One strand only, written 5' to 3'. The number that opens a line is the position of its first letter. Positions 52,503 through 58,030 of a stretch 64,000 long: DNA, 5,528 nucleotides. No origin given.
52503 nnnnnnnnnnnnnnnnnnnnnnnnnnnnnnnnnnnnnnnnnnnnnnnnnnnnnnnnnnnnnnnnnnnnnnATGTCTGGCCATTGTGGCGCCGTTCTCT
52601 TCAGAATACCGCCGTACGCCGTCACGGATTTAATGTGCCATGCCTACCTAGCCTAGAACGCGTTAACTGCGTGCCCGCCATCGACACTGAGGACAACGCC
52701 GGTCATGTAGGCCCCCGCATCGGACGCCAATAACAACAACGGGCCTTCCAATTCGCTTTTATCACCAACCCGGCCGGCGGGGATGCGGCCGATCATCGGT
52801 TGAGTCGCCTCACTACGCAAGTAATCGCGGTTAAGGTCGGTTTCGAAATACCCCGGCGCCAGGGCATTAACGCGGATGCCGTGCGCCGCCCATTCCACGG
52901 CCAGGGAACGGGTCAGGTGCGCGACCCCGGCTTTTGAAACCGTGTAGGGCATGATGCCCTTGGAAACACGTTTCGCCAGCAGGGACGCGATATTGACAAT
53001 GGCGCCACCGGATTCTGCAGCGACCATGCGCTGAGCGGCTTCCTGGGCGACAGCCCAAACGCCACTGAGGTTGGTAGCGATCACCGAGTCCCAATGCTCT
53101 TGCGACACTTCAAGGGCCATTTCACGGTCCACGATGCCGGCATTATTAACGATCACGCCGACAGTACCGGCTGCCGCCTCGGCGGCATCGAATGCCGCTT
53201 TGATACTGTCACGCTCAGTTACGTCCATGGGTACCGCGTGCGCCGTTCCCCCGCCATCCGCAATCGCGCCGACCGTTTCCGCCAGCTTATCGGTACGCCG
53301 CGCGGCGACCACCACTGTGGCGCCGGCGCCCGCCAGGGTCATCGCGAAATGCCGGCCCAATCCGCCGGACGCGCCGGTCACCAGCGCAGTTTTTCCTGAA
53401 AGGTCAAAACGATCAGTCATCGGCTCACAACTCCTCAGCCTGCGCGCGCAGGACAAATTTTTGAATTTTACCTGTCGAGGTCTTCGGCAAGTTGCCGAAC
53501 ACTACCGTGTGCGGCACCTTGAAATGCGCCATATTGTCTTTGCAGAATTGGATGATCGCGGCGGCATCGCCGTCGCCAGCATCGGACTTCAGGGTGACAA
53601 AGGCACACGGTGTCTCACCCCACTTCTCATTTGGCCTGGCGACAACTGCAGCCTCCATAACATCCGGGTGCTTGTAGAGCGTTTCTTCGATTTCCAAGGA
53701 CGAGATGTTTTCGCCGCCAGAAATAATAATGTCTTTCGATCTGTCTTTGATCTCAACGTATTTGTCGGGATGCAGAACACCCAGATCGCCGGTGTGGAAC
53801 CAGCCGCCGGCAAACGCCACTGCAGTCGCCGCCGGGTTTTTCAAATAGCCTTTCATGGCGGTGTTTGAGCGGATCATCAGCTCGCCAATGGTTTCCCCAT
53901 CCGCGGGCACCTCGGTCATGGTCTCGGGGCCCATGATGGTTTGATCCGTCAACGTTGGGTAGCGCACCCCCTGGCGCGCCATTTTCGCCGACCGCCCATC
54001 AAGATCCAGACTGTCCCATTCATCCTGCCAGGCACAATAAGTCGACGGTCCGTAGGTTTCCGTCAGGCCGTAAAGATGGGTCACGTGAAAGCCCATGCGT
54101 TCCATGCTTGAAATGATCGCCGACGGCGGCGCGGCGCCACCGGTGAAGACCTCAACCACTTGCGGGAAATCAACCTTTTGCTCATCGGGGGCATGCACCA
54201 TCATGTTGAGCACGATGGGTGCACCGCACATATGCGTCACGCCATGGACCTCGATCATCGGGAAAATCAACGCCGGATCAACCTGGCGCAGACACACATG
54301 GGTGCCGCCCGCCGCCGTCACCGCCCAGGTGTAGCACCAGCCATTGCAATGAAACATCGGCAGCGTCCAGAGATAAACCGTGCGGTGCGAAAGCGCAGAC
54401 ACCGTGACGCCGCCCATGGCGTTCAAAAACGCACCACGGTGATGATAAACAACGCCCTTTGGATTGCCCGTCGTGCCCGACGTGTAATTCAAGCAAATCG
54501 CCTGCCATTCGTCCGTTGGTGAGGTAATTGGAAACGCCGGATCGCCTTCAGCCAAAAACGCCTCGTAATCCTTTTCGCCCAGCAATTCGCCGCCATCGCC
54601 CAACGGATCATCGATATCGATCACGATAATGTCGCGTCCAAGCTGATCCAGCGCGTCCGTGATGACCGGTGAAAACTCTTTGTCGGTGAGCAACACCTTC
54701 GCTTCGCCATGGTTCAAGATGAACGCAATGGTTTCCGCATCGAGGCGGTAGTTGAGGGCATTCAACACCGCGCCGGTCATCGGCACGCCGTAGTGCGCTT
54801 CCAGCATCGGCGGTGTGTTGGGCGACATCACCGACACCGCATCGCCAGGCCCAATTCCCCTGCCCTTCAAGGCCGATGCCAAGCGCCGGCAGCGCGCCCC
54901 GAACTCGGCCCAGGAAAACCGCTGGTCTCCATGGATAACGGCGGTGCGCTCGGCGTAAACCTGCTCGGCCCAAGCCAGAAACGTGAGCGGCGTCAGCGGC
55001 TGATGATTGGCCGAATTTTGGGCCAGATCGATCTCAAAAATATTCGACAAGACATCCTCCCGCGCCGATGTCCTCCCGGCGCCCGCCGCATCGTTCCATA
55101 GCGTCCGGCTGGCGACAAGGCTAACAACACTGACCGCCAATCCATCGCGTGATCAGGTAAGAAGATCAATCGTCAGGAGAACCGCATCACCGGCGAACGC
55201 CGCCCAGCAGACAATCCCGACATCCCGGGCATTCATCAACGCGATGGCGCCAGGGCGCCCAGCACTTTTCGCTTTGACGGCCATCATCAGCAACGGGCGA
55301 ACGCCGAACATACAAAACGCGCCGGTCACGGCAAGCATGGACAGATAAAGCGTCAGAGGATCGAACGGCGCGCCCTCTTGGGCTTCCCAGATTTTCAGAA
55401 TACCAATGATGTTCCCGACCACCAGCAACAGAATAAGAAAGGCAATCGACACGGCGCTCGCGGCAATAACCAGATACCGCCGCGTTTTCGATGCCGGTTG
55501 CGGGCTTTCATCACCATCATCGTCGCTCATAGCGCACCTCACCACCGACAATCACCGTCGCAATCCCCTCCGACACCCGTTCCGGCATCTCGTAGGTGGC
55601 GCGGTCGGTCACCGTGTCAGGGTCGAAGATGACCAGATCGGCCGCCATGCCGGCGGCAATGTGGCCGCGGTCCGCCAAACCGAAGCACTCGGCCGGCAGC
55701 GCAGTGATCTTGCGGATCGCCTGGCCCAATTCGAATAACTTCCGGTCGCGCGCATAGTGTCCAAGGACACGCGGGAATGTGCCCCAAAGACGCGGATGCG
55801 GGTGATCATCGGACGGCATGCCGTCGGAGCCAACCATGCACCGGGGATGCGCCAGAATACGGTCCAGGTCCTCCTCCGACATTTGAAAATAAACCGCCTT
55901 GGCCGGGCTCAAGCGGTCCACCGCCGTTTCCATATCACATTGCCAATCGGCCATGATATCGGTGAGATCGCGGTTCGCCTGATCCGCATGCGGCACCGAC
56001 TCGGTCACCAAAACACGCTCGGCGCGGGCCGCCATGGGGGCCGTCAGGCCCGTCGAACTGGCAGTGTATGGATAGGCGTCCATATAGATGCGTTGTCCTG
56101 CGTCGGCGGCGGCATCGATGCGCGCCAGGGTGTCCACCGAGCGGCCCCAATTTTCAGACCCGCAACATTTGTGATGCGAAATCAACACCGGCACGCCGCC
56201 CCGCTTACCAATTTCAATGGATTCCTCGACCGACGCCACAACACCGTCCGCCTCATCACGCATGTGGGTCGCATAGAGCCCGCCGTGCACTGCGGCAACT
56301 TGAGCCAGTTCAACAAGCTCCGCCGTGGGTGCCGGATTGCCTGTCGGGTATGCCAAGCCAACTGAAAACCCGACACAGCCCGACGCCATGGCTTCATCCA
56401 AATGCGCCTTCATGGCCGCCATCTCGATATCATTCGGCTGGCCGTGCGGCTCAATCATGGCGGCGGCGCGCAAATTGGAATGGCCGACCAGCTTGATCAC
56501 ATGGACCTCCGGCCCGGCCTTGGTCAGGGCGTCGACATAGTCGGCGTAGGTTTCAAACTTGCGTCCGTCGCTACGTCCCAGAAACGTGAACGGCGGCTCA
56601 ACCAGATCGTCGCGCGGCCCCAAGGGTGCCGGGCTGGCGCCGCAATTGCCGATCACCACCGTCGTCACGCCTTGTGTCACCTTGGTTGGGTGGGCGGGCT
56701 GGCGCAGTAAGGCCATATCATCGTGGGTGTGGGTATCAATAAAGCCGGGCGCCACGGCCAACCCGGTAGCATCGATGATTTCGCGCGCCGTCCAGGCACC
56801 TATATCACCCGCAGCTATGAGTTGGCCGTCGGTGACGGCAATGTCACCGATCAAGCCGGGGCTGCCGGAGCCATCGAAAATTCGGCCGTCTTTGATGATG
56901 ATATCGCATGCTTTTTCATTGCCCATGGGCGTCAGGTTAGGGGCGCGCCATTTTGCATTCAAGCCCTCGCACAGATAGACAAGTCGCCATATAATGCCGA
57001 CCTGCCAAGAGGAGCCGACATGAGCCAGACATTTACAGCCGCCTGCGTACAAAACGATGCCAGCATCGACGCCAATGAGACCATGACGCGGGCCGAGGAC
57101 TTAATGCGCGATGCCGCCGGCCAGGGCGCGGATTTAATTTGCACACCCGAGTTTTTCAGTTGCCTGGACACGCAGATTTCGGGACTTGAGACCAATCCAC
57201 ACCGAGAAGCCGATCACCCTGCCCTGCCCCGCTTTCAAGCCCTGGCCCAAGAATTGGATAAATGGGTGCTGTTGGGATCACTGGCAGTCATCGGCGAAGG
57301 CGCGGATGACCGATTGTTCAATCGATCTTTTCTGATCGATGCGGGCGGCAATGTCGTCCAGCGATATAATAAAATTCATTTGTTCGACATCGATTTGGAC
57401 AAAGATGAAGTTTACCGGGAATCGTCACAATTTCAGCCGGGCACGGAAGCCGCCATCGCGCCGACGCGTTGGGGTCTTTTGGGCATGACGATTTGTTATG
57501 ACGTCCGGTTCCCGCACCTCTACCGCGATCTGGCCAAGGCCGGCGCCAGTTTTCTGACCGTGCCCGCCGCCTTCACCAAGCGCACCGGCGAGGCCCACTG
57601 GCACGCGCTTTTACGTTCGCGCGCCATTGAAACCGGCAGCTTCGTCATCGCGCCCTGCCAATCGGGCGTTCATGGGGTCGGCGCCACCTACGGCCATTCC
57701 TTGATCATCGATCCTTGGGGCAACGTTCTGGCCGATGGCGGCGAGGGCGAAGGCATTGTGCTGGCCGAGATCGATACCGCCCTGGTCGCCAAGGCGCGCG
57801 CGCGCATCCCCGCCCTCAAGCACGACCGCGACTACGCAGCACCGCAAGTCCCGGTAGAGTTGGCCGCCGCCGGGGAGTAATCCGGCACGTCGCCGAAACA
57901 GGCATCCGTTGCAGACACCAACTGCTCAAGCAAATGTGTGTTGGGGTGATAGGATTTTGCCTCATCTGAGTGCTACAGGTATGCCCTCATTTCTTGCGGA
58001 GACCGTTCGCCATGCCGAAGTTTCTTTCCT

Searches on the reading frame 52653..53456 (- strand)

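Call 8: search_protein_families(library=ncbifam, proteins=[window:52653-53456:-], max_evalue=1e-20)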
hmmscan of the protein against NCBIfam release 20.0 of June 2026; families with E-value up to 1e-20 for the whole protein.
window:52653-53456:- (267 aa): 177 families (the best 25 are shown)
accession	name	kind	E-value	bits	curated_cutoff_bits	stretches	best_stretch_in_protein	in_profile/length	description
NF005402.0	PRK06949.1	equivalog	3.9e-71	239.3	358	1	13-263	1-259/260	SDR family oxidoreductase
NF006070.0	PRK08213.1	subfamily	3.1e-66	223.6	279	1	13-264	4-258/259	gluconate 5-dehydrogenase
TIGR01832.1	kduD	equivalog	3.6e-66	223.2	338.85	1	17-262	1-245/248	2-dehydro-3-deoxy-D-gluconate 5-dehydrogenase KduD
NF005711.0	PRK07523.1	subfamily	4.9e-64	216.4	413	1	14-263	3-252/255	SDR family oxidoreductase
NF005390.0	PRK06935.1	equivalog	3.4e-63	213.4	369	1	14-264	8-257/258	2-dehydro-3-deoxy-D-gluconate 5-dehydrogenase KduD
NF004778.0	PRK06124.1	equivalog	4.6e-62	209.7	303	1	13-264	3-254/256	SDR family oxidoreductase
NF004774.0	PRK06114.1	equivalog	1.2e-61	208.3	360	1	14-263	9-260/262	SDR family oxidoreductase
NF005559.1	PRK07231.1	subfamily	1.5e-61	208.1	215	1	19-263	2-248/249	glucose 1-dehydrogenase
TIGR01830.1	3oxo_ACP_reduc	equivalog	1.2e-60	205.2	297.75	1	24-261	1-237/239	3-oxoacyl-[acyl-carrier-protein] reductase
NF004198.0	PRK05653.1-3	equivalog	3.8e-58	196.9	296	1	19-263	5-247/248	3-oxoacyl-ACP reductase FabG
NF009466.0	PRK12826.1-2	subfamily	2.2e-56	191.1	222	1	22-265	4-247/248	3-oxoacyl-ACP reductase FabG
NF006528.0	PRK08993.1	subfamily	3.4e-56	190.5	430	1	15-262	4-250/253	2-dehydro-3-deoxy-D-gluconate 5-dehydrogenase KduD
NF004522.0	PRK05867.1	equivalog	5.3e-56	190.2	447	1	14-263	4-253/255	SDR family oxidoreductase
NF004197.0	PRK05653.1-1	equivalog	2.6e-55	187.8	332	1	18-263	4-247/249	3-oxoacyl-ACP reductase FabG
NF005983.0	PRK08085.1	equivalog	5.7e-55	186.7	408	1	13-264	1-252/254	gluconate 5-dehydrogenase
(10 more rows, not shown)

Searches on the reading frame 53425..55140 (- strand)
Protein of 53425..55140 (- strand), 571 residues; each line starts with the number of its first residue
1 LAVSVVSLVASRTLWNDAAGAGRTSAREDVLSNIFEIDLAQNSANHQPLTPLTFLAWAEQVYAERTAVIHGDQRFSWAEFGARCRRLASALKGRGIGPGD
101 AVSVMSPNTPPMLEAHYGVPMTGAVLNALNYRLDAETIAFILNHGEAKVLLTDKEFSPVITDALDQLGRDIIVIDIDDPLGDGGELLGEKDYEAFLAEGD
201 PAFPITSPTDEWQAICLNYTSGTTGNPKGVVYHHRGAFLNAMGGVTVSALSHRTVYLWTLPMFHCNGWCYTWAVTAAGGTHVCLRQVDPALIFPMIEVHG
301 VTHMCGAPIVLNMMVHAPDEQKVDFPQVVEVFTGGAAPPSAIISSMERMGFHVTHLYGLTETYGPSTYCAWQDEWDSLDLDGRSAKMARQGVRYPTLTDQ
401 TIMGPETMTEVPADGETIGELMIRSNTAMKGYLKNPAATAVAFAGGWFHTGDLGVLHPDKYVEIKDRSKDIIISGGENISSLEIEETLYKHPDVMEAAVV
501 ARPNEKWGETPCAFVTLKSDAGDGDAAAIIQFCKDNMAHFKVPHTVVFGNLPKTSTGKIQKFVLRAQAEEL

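Call 8: search_protein_families(library=ncbifam, proteins=[window:53425-55140:-], max_evalue=1e-20)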
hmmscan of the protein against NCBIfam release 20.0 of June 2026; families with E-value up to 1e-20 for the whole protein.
window:53425-55140:- (571 aa): 74 families (the best 25 are shown)
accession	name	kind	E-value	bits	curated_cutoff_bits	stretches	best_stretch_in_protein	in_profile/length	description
NF006020.0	PRK08162.1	subfamily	7.4e-267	886.1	677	1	33-570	3-540/545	acyl-CoA synthetase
NF004837.0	PRK06187.1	subfamily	1.5e-139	465.6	476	1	46-569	5-523/531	long-chain-fatty-acid--CoA ligase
NF006182.0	PRK08316.1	subfamily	4.6e-96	322.4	663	1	58-569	20-518/523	fatty acyl-CoA synthetase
NF004674.0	PRK06018.1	subfamily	1.9e-95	320.7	766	1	54-568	15-534/544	long-chain-fatty-acid--CoA ligase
NF005426.0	PRK07008.1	equivalog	2.7e-90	303.6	822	1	48-568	13-535/545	3-(methylthio)propionyl-CoA ligase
NF005801.1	PRK07656.1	equivalog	6e-78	262.7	657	1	57-565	9-500/500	FadD3 family acyl-CoA ligase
NF005676.0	PRK07470.1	equivalog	3.7e-75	253.6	774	1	53-569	24-530/544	acyl-CoA synthetase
NF004797.0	PRK06145.1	equivalog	3.7e-75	253.2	850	1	54-568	7-495/499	acyl-CoA synthetase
NF009233.0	PRK12583.1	subfamily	5.8e-74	249.5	832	1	212-568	201-550/558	fatty acid CoA ligase family protein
NF006181.0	PRK08314.1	subfamily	8.4e-74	248.8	705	1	48-568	22-554/563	long-chain-fatty-acid--CoA ligase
NF005307.0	PRK06839.1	equivalog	1.3e-73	248.4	748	1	62-567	15-492/496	o-succinylbenzoate--CoA ligase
NF052269.1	Staph_lig_FadD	equivalog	7.4e-71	239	650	1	61-568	12-493/499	long-chain-fatty-acid--CoA ligase FadD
NF004114.0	PRK05605.1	equivalog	1e-70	238.7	766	1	211-567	221-568/575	long-chain-fatty-acid--CoA ligase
NF002966.0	PRK03640.1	equivalog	6.5e-70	236.1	556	1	60-569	13-481/483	o-succinylbenzoate--CoA ligase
TIGR01923.1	menE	equivalog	4.4e-69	233.4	330.15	1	76-561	1-439/442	o-succinylbenzoate--CoA ligase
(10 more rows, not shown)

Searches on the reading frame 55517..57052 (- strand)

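Call 8: search_protein_families(library=ncbifam, proteins=[window:55517-57052:-], max_evalue=1e-20)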
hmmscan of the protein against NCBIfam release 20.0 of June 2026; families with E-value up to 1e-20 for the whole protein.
window:55517-57052:- (511 aa): 1 family
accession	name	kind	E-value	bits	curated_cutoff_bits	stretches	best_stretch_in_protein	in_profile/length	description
NF006560.0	PRK09061.1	subfamily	2.3e-54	184.6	340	1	44-506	21-494/517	amidohydrolase family protein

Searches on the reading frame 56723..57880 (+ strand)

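Call 59: search_protein_families(library=pfam, proteins=[window:56723-57880:+], max_evalue=0.00001)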
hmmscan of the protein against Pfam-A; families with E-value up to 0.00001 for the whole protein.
window:56723-57880:+ (385 aa): 1 family
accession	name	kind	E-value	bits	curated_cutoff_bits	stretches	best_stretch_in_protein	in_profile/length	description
PF00795.27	CN_hydrolase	-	6.5e-54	183.4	23.2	1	105-359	1-255/256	Carbon-nitrogen hydrolase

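Call 76: search_protein_families(library=ncbifam, proteins=[window:56723-57880:+], max_evalue=1e-8)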
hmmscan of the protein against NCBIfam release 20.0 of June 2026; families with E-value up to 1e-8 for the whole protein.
window:56723-57880:+ (385 aa): 9 families
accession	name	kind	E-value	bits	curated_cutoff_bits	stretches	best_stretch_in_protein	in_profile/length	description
NF043013.1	DeGluthAmidYersProt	equivalog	2.3e-56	191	500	1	136-369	35-269/278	deaminated glutathione amidase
NF033621.1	de_GSH_amidase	exception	7.2e-38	130.4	355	1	113-375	9-259/260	deaminated glutathione amidase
TIGR03381.1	agmatine_aguB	equivalog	6.5e-27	94.6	410.25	1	106-364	3-267/279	N-carbamoylputrescine amidase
NF007757.0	PRK10438.1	equivalog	7.7e-19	67.9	249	1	134-367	33-249/256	amidohydrolase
TIGR00546.1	lnt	equivalog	5e-16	58.9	132.9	1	233-324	298-393/395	apolipoprotein N-acyltransferase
NF040852.1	nitrile_Arch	equivalog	2.7e-14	52.9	500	1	114-358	12-243/262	nitrilase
NF009803.0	PRK13287.1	equivalog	5.7e-11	41.8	406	1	132-361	49-268/333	formamidase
NF010588.0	PRK13981.1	equivalog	1.6e-10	40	479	1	110-337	11-230/546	NAD+ synthase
NF009802.0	PRK13286.1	equivalog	4.8e-10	38.9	427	1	187-361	100-269/345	aliphatic amidase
